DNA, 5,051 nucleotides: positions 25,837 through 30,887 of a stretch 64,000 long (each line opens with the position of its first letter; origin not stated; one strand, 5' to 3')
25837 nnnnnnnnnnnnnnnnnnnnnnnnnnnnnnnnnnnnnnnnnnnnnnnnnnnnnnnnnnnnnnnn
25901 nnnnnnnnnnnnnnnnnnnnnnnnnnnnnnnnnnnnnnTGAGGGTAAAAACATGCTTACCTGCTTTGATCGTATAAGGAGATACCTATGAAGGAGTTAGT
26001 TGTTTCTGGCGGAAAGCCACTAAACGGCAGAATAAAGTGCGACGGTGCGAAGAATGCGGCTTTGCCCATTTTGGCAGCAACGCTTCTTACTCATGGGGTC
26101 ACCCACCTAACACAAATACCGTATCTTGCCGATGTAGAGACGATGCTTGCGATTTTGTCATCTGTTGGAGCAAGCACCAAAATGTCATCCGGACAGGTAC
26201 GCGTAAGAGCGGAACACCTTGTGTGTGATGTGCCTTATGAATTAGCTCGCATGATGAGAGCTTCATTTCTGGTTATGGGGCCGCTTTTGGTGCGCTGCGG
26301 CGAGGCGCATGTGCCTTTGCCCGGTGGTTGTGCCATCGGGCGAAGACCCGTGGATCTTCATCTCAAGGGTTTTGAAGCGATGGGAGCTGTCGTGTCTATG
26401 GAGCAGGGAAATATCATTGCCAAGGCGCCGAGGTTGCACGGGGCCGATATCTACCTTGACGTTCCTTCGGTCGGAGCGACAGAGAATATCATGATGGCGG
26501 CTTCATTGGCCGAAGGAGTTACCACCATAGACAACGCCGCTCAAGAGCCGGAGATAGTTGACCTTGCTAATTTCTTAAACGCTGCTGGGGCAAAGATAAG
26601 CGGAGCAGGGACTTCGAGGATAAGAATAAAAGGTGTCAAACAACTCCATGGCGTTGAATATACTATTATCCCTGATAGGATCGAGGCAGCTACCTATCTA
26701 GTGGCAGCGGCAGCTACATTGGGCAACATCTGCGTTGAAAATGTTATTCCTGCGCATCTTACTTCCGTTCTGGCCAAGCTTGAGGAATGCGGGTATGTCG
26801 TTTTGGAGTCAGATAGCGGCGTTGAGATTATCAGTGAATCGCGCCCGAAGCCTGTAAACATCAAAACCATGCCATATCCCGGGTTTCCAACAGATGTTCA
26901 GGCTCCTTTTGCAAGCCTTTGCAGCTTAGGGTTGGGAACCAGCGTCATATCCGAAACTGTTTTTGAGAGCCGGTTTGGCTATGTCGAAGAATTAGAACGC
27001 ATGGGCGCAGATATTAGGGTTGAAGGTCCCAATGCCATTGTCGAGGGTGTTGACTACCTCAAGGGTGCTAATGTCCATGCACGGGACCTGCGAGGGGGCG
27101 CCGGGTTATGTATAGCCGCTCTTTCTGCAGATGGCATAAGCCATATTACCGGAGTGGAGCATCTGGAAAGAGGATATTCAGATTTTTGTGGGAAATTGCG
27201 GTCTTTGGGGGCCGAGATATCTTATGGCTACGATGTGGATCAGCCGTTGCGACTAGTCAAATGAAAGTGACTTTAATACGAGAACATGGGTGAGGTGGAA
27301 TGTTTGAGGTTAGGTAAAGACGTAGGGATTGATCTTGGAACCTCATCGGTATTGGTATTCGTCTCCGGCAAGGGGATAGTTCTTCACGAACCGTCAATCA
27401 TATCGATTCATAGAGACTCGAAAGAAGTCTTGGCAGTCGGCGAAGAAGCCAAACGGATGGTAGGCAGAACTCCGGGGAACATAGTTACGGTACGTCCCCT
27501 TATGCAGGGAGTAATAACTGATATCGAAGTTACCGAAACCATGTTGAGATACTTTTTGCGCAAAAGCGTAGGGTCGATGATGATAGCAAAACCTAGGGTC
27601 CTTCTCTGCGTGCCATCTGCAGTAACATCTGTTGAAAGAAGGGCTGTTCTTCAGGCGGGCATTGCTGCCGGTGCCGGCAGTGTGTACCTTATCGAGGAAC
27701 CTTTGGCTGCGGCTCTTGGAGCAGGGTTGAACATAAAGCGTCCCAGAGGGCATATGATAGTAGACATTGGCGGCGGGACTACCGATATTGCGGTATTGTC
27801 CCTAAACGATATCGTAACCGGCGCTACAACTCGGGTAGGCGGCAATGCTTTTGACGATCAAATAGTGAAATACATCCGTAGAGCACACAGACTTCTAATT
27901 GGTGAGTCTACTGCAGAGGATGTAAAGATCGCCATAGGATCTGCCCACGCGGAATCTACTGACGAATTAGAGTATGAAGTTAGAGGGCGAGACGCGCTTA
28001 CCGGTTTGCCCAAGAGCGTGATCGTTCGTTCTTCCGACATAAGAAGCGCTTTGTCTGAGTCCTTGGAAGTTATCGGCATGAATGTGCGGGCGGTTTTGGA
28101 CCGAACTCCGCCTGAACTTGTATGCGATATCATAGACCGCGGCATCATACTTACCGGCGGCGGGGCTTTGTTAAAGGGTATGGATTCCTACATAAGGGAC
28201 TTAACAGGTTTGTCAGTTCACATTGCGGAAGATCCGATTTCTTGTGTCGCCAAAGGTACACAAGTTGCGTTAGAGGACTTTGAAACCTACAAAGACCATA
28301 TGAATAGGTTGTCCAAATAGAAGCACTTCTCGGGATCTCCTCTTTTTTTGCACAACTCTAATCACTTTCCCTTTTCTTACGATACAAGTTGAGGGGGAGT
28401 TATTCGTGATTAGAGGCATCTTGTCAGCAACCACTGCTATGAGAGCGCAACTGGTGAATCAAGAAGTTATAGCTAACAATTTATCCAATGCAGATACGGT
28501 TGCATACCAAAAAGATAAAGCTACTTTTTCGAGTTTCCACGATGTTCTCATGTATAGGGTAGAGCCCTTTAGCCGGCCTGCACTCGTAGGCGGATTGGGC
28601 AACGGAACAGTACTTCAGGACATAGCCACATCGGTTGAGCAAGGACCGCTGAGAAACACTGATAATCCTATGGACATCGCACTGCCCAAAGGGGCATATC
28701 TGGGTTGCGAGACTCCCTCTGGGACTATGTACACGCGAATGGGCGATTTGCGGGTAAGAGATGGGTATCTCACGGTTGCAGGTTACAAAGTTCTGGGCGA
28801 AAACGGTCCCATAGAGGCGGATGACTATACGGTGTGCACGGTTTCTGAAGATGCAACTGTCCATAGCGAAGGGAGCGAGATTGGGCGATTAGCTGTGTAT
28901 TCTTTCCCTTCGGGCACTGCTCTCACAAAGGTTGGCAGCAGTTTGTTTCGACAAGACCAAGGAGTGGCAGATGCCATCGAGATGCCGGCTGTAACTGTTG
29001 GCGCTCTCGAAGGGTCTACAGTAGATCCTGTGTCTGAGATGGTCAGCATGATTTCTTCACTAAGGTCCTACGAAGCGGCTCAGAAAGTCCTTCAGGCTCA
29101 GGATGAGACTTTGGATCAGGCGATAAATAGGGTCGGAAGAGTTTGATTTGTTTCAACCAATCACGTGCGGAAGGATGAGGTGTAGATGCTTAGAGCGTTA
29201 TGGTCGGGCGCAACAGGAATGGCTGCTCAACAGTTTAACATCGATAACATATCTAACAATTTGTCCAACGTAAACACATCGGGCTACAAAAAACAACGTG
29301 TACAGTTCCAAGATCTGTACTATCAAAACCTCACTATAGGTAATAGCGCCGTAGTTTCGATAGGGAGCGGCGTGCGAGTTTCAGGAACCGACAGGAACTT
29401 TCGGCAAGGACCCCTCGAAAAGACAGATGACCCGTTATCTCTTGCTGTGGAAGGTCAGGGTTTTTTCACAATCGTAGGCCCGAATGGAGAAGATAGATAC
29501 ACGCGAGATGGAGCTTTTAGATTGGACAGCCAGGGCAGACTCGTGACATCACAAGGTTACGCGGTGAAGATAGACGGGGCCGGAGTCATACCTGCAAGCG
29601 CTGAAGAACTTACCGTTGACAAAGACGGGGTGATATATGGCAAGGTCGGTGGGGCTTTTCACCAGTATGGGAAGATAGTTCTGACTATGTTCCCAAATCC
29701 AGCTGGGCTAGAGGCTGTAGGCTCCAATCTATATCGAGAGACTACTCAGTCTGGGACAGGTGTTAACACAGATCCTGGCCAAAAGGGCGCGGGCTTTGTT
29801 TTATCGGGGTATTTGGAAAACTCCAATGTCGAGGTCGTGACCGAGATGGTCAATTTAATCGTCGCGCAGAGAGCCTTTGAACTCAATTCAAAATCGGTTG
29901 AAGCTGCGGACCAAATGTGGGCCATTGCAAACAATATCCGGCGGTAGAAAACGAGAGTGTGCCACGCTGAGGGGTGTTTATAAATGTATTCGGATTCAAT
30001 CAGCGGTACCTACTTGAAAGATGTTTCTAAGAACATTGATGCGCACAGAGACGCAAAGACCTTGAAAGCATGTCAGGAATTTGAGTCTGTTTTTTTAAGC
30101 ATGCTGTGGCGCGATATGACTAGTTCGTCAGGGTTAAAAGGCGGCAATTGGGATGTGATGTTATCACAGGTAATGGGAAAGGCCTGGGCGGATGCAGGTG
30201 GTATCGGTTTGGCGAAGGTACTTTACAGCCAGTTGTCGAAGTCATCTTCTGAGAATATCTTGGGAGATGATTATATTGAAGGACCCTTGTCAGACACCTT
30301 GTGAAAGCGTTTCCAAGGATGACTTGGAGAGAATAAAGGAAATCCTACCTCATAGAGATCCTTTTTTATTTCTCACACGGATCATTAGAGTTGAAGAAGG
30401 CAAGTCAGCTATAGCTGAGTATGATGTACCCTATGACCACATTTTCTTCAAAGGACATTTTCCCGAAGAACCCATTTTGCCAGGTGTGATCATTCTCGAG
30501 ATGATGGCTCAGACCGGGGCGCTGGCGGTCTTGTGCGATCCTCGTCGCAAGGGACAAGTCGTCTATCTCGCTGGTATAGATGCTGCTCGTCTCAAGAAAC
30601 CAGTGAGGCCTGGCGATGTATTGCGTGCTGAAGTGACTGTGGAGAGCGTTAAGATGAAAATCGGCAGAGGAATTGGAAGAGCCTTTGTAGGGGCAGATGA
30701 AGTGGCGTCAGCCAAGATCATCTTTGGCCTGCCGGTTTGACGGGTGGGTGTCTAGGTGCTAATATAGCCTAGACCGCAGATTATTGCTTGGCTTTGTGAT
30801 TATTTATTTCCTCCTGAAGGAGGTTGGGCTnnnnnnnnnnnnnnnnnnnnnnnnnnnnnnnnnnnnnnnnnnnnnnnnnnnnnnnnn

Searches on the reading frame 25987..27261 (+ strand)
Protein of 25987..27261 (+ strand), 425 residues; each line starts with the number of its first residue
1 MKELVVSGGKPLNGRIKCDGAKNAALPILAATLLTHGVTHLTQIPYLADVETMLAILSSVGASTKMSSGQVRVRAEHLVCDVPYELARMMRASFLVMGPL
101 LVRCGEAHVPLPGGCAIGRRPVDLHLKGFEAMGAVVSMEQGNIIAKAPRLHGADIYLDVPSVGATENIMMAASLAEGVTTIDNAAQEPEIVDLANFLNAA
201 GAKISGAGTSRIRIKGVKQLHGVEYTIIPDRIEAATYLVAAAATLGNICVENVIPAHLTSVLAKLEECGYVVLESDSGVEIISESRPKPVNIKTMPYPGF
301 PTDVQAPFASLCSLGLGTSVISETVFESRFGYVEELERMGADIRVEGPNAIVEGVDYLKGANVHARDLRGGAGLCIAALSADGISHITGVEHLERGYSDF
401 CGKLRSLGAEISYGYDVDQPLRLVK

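Call 60: search_protein_families(library=pfam, proteins=[window:25987-27261:+], max_evalue=0.00001)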
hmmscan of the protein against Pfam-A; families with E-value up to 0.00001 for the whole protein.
window:25987-27261:+ (425 aa): 1 family
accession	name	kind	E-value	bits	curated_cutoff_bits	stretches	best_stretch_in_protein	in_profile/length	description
PF00275.25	EPSP_synthase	-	4.5e-99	332.4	22.8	1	7-404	2-417/417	EPSP synthase (3-phosphoshikimate 1-carboxyvinyltransferase)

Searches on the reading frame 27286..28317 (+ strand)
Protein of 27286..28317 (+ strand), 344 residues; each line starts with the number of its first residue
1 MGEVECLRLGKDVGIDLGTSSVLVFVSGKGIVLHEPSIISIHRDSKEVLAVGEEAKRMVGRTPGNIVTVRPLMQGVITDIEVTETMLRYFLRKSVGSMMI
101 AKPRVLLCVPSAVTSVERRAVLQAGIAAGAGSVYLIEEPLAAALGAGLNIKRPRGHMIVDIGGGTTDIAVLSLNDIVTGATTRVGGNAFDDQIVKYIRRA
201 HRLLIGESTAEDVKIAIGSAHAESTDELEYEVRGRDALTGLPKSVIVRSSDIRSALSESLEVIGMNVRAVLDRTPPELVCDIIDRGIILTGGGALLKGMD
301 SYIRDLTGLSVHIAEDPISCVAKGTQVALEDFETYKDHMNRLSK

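Call 60: search_protein_families(library=pfam, proteins=[window:27286-28317:+], max_evalue=0.00001)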
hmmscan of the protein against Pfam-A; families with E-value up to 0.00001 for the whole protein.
window:27286-28317:+ (344 aa): 4 families
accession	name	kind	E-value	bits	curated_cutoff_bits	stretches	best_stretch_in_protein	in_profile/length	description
PF06723.19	MreB_Mbl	-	2.3e-134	447.8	27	1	11-335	2-325/327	MreB/Mbl protein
PF00012.26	HSP70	-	1.5e-15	56.9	20.6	1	105-200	136-237/599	Hsp70 protein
PF14450.12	FtsA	-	2.8e-12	47.5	31.8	1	158-316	2-112/127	Cell division protein FtsA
PF00022.25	Actin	-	3.1e-07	29.8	27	1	36-200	31-190/410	Actin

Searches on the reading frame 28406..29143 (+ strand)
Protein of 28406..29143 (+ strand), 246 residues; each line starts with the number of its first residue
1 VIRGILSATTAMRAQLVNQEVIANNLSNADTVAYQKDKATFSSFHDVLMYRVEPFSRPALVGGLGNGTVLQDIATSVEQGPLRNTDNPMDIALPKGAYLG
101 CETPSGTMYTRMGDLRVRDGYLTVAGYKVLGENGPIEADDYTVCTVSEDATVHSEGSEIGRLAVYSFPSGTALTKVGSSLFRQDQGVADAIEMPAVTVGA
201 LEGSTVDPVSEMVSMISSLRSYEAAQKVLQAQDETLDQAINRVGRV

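Call 60: search_protein_families(library=pfam, proteins=[window:28406-29143:+], max_evalue=0.00001)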
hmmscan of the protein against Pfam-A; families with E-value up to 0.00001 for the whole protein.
window:28406-29143:+ (246 aa): 2 families
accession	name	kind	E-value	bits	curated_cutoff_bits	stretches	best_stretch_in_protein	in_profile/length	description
PF06429.18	Flg_bbr_C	-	1.6e-16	59.9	23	1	199-241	3-45/46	Flagellar basal body rod FlgEFG protein C-terminal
PF00460.25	Flg_bb_rod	-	2.3e-07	31.1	20.7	1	5-35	1-31/31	Flagella basal body rod protein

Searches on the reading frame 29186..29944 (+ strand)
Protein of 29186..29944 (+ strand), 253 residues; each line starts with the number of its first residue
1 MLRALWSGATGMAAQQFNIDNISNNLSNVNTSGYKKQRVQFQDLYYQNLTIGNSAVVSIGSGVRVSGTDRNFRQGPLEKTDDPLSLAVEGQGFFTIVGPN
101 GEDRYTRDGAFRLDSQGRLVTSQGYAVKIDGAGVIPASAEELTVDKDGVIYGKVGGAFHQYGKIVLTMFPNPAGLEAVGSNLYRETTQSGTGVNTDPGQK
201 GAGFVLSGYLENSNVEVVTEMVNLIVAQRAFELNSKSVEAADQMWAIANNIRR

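Call 60: search_protein_families(library=pfam, proteins=[window:29186-29944:+], max_evalue=0.00001)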
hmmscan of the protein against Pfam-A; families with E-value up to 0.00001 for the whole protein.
window:29186-29944:+ (253 aa): 3 families
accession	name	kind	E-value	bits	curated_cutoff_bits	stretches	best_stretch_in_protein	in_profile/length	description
PF22692.1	LlgE_F_G_D1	-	1.3e-19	70.5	27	1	87-151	1-63/64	Flagellar hook protein FlgE/F/G D1 domain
PF06429.18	Flg_bbr_C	-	1.8e-18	66.2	23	1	207-251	2-46/46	Flagellar basal body rod FlgEFG protein C-terminal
PF00460.25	Flg_bb_rod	-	3.6e-07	30.5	20.7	1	8-35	4-31/31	Flagella basal body rod protein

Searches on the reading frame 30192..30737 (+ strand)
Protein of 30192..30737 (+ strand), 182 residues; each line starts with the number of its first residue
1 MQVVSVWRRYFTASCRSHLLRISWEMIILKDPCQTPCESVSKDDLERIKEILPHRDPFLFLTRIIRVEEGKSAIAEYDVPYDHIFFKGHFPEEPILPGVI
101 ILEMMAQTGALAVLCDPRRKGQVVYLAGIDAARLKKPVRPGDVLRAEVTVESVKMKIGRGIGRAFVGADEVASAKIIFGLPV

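Call 60: search_protein_families(library=pfam, proteins=[window:30192-30737:+], max_evalue=0.00001)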
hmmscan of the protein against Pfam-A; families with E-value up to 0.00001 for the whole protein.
window:30192-30737:+ (182 aa): 1 family
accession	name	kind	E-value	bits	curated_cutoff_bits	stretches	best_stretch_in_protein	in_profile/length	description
PF07977.19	FabA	-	4.6e-23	81.8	23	1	52-174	1-137/138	FabA-like domain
